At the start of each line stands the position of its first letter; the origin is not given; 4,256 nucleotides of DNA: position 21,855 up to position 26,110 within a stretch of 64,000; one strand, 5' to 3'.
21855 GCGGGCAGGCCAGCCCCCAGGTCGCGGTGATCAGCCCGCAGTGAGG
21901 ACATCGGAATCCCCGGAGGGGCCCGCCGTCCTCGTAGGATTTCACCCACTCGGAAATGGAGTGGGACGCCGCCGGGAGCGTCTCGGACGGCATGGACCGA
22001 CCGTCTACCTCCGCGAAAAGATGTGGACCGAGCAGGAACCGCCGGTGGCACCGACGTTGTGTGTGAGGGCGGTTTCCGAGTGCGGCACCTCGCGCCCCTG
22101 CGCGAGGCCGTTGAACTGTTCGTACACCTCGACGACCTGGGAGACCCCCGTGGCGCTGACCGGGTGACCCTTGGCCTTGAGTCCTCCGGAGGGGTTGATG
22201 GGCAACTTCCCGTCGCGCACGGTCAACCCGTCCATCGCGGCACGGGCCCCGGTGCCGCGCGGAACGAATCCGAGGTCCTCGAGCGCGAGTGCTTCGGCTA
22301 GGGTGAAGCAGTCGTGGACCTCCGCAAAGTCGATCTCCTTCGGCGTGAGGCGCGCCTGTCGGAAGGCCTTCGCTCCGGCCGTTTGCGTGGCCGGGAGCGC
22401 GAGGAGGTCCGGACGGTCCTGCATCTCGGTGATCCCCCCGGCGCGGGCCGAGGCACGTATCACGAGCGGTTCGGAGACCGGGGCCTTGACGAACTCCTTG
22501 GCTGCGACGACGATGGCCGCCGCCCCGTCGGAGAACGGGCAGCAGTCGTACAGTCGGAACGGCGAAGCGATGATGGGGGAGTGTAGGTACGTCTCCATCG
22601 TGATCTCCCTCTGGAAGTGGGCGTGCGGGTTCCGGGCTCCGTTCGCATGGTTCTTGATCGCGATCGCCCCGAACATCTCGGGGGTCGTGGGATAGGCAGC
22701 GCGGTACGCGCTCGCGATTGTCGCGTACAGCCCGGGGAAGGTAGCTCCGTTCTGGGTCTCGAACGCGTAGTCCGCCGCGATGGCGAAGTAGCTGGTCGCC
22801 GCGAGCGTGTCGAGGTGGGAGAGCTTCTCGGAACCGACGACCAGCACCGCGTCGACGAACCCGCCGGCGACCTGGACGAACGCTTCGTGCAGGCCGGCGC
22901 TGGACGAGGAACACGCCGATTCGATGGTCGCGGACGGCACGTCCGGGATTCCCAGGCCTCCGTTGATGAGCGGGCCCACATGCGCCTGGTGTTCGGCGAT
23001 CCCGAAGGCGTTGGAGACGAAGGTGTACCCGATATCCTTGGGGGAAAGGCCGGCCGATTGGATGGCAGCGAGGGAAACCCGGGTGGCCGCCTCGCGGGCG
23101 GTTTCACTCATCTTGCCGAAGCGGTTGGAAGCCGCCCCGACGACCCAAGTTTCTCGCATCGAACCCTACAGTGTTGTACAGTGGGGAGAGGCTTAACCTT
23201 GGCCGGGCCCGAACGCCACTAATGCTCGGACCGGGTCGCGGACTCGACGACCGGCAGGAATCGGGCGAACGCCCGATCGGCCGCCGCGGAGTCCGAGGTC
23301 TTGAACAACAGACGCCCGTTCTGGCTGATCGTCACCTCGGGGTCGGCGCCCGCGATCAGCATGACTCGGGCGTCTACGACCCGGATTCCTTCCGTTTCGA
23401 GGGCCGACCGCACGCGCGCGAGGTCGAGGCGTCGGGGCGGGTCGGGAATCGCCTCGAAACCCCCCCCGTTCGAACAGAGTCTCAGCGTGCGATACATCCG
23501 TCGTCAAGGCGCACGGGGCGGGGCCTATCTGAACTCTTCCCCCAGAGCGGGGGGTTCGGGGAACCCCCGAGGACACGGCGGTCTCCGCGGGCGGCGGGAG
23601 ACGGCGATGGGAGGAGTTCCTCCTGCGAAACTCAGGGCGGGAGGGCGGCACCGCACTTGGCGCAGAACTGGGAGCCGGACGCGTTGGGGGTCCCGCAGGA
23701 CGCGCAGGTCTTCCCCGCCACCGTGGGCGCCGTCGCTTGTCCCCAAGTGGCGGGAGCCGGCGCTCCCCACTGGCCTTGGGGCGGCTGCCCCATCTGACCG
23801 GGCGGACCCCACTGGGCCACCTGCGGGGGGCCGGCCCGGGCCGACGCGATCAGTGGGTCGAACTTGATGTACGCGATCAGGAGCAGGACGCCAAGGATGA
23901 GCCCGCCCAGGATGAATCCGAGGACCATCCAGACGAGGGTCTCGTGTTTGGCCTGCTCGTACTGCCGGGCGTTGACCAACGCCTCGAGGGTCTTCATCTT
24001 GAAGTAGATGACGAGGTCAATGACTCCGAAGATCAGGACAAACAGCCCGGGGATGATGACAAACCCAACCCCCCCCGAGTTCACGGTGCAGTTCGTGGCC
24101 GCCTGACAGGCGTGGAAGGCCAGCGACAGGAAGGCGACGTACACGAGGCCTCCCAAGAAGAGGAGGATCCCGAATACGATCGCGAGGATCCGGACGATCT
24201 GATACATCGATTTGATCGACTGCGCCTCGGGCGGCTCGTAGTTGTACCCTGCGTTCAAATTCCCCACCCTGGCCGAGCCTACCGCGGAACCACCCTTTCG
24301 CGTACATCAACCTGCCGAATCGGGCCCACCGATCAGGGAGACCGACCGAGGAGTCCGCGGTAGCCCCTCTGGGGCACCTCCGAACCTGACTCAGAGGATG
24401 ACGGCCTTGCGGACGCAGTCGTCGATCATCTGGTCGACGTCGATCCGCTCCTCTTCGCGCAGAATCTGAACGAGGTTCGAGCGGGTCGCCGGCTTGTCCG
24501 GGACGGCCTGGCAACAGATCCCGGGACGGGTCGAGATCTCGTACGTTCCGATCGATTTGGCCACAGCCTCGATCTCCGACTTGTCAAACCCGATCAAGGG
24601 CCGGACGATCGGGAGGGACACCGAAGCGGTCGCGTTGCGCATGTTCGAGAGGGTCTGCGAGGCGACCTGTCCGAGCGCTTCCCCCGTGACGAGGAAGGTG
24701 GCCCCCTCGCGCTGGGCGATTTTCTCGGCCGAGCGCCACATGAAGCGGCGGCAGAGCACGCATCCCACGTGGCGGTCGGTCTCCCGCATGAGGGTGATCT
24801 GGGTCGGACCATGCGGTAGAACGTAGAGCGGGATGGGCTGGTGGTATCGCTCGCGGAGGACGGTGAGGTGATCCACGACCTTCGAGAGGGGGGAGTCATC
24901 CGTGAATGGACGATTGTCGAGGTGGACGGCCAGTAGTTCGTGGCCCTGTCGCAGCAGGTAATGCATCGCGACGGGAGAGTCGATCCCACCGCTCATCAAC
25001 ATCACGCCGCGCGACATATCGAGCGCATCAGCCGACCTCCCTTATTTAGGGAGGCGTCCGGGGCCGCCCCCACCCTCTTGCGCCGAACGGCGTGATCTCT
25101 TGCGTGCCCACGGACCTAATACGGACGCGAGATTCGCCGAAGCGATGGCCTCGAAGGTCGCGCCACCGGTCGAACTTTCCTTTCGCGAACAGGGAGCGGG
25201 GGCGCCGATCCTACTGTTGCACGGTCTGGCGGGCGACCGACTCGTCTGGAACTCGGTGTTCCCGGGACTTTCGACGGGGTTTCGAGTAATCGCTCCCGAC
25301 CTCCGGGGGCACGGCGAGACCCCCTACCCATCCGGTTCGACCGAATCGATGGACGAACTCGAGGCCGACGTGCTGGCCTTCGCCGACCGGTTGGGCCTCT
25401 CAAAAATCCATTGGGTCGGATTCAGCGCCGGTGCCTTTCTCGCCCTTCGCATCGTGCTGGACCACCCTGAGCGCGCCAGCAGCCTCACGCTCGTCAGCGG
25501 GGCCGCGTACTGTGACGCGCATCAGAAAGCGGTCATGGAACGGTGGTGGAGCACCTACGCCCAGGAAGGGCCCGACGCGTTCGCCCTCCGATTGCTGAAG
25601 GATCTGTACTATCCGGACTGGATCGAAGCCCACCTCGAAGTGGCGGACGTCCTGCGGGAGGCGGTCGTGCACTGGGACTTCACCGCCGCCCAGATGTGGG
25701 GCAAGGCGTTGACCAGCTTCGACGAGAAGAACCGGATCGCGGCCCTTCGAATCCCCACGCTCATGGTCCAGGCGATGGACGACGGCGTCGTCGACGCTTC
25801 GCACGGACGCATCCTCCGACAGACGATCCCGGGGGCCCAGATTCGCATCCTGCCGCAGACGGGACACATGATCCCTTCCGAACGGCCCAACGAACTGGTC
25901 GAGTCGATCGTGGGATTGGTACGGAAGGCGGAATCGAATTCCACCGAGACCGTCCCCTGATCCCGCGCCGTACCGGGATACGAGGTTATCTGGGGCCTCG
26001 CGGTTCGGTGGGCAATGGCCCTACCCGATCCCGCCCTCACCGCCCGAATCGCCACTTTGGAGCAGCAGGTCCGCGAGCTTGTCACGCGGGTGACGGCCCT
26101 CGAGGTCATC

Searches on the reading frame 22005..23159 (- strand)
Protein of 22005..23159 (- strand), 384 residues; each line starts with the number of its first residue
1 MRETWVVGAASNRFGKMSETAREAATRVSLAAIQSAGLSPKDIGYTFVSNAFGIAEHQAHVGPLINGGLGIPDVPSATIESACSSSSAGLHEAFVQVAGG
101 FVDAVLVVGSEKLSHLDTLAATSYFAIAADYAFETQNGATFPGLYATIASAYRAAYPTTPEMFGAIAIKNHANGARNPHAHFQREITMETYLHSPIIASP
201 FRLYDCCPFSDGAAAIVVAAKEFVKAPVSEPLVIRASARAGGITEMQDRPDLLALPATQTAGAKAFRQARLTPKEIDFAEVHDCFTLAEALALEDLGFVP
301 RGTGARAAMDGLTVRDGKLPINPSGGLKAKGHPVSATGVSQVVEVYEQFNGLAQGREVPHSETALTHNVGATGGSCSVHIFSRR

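Call 44: search_protein_families(library=pfam, proteins=[window:22005-23159:-], max_evalue=0.00001)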
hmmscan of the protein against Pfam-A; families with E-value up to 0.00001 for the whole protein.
window:22005-23159:- (384 aa): 5 families
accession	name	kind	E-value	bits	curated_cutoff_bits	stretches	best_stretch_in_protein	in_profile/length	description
PF22691.2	Thiolase_C_1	-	2.1e-44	151.2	28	1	245-383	8-144/144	Thiolase C-terminal domain-like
PF00108.29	Thiolase_N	-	6.1e-21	75.4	26.4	1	6-221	3-259/260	Thiolase, N-terminal domain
PF02803.24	Thiolase_C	-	4e-07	30.1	27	0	257-348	23-96/123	Thiolase, C-terminal domain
PF08545.16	ACP_syn_III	-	9e-06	25.9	24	0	79-118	3-43/80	3-Oxoacyl-[acyl-carrier-protein (ACP)] synthase III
PF00109.32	ketoacyl-synt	-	9.9e-06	25.8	20.8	0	75-123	166-214/252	Beta-ketoacyl synthase, N-terminal domain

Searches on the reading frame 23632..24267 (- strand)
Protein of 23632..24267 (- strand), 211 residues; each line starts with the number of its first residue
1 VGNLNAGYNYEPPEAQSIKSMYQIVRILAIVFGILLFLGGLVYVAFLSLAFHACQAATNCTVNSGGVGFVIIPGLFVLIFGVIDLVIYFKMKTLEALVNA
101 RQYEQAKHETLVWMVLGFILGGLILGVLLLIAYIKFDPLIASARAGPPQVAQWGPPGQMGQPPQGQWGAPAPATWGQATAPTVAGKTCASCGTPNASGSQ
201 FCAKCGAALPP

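Call 44: search_protein_families(library=pfam, proteins=[window:23632-24267:-], max_evalue=0.00001)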
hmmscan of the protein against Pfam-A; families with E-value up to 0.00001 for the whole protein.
window:23632-24267:- (211 aa): 2 families
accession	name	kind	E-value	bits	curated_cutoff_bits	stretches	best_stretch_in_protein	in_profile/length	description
PF13240.11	Zn_Ribbon_1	-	2.1e-06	27.8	25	1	188-209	2-23/23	zinc-ribbon domain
PF24463.1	DUF7577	-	7.3e-06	25.9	28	0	187-210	4-27/27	Domain of unknown function (DUF7577)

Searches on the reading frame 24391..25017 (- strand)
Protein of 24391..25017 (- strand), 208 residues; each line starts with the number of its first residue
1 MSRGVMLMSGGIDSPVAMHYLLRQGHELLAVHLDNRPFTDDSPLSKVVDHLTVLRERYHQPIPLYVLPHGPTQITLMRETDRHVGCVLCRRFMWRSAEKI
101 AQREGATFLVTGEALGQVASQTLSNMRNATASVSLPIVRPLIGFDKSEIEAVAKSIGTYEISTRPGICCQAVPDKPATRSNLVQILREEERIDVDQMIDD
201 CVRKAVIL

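Call 44: search_protein_families(library=pfam, proteins=[window:24391-25017:-], max_evalue=0.00001)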
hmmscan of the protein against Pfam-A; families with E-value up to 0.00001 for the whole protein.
window:24391-25017:- (208 aa): 1 family
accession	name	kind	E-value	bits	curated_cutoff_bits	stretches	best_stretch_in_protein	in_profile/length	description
PF02568.20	ThiI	-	4.6e-55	186.7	20.5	1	3-193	5-196/197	Thiamine biosynthesis protein (ThiI)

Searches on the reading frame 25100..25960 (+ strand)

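Call 44: search_protein_families(library=pfam, proteins=[window:25100-25960:+], max_evalue=0.00001)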
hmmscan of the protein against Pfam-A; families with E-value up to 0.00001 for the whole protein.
window:25100-25960:+ (286 aa): 3 families
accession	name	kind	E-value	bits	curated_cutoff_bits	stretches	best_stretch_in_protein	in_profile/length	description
PF00561.26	Abhydrolase_1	-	2.8e-37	129.1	25.8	1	36-262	2-244/245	alpha/beta hydrolase fold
PF12697.13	Abhydrolase_6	-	1.2e-22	82.1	26.3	1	37-268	1-216/217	Alpha/beta hydrolase family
PF12146.15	Hydrolase_4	-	6.1e-18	65.4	27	1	36-262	6-238/239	Serine aminopeptidase, S33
